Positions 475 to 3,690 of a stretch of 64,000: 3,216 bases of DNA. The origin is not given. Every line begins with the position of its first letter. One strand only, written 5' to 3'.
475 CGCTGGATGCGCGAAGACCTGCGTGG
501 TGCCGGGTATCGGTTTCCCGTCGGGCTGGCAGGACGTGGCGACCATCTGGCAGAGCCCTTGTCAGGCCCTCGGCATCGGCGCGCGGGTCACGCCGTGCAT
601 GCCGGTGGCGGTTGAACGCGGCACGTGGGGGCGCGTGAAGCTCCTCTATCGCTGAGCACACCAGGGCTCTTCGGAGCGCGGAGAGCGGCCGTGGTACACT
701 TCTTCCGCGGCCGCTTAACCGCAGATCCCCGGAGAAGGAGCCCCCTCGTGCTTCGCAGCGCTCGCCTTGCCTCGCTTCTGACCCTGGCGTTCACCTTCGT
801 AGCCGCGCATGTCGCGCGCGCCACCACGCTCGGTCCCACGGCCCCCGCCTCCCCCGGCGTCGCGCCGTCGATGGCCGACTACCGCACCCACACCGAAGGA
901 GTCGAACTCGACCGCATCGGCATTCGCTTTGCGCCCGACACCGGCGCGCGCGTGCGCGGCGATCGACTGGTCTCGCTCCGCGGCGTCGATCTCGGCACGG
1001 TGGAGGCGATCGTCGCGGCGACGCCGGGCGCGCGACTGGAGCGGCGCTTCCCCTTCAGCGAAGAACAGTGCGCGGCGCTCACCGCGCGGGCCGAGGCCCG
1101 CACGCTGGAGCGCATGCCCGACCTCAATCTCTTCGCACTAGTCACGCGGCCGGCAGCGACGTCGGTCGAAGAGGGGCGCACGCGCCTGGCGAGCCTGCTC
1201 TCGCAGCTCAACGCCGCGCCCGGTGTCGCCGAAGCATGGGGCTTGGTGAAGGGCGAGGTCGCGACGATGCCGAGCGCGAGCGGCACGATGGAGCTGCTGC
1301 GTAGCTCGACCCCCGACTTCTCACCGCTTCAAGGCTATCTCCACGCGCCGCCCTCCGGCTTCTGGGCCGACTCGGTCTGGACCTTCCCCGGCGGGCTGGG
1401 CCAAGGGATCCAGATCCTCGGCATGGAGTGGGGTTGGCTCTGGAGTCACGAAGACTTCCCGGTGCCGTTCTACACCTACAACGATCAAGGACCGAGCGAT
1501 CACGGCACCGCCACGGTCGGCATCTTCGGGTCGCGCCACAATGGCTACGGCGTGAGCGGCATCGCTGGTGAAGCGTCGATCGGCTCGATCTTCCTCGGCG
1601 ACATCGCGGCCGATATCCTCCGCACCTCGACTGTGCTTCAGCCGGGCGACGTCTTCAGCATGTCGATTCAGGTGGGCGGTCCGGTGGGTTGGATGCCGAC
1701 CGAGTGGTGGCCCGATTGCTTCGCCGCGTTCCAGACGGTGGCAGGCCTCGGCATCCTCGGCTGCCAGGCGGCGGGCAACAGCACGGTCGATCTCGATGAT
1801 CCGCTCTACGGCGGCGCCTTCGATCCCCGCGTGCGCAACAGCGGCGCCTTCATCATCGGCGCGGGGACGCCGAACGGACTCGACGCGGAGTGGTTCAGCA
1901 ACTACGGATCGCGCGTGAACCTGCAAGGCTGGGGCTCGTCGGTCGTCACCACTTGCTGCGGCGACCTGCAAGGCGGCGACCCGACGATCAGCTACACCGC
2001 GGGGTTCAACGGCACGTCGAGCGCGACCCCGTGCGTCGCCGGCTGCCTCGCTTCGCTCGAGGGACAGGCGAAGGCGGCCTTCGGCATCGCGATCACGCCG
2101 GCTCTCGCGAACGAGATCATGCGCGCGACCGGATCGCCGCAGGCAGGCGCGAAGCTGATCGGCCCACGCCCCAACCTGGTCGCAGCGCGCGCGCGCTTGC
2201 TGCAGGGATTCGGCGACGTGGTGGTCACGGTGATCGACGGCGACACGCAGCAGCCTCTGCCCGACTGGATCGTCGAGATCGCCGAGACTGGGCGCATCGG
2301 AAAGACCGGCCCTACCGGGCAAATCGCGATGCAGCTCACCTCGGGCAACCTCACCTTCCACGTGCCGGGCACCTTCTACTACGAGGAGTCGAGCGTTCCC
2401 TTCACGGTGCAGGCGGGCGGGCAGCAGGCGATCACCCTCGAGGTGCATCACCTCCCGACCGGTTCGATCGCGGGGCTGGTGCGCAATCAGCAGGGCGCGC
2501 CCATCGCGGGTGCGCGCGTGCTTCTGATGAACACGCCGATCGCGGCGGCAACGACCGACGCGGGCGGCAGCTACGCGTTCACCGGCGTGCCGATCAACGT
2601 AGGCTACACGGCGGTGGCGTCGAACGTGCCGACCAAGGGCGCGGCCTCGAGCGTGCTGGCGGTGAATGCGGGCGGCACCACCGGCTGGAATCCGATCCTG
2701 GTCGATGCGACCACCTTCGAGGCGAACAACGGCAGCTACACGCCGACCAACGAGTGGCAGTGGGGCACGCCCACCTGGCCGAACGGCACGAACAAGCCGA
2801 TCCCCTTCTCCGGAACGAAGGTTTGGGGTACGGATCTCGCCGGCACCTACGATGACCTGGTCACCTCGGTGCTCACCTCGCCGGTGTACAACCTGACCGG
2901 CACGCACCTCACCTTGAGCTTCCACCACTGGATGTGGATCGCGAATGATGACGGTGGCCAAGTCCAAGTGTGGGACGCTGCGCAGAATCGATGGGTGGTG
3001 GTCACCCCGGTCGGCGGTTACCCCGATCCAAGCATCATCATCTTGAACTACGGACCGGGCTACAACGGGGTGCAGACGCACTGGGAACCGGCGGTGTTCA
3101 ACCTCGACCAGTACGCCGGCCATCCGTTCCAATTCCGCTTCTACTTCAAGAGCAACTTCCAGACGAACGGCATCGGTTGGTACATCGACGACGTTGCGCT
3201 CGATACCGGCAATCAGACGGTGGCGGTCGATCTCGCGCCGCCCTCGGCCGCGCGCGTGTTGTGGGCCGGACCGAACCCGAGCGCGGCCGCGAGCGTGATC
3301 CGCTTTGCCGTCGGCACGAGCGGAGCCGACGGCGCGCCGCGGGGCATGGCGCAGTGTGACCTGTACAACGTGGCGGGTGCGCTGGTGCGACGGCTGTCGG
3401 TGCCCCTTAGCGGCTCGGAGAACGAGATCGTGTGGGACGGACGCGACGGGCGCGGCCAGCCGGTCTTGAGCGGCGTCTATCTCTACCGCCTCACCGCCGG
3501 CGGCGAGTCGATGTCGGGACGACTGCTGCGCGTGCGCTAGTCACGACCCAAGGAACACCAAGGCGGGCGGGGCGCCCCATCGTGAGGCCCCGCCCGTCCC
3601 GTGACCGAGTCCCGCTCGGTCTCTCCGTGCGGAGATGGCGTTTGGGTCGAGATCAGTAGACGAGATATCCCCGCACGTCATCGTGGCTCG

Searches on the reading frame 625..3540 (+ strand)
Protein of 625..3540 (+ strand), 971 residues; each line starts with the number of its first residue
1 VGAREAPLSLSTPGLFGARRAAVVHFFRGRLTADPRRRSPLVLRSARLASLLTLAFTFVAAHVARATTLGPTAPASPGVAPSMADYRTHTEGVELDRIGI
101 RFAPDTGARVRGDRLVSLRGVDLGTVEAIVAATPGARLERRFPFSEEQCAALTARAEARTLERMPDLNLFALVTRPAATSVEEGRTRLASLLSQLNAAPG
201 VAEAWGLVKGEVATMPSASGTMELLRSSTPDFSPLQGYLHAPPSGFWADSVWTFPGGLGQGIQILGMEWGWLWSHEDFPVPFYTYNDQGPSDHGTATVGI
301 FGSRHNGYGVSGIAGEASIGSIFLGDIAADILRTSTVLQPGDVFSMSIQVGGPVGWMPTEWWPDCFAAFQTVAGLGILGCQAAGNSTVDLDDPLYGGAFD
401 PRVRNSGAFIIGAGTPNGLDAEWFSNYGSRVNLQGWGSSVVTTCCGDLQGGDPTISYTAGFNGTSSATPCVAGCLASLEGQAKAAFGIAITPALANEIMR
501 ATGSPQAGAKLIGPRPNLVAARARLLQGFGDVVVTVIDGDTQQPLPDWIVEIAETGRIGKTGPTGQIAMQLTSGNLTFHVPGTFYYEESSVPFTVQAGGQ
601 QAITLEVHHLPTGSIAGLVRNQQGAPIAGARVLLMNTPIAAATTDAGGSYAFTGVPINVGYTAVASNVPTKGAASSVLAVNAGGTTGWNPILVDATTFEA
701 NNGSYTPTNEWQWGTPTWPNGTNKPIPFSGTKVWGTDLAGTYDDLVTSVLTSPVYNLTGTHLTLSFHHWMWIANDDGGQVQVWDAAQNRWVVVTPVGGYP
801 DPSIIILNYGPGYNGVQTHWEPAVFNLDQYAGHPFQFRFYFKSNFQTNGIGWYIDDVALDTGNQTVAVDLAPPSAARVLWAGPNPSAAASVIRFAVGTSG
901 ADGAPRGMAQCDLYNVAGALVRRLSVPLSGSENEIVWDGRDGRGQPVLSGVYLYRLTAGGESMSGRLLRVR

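Call 78: search_protein_families(library=pfam, proteins=[window:625-3540:+], max_evalue=0.000001)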
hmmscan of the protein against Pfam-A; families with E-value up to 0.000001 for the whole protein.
window:625-3540:+ (971 aa): 2 families
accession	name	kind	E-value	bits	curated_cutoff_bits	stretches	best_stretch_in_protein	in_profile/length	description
PF00082.27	Peptidase_S8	-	5.2e-12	46.1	21.8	1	283-481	46-256/288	Subtilase family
PF13620.12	CarboxypepD_reg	-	1.5e-11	44.9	32.3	1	614-687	1-76/82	Carboxypeptidase regulatory-like domain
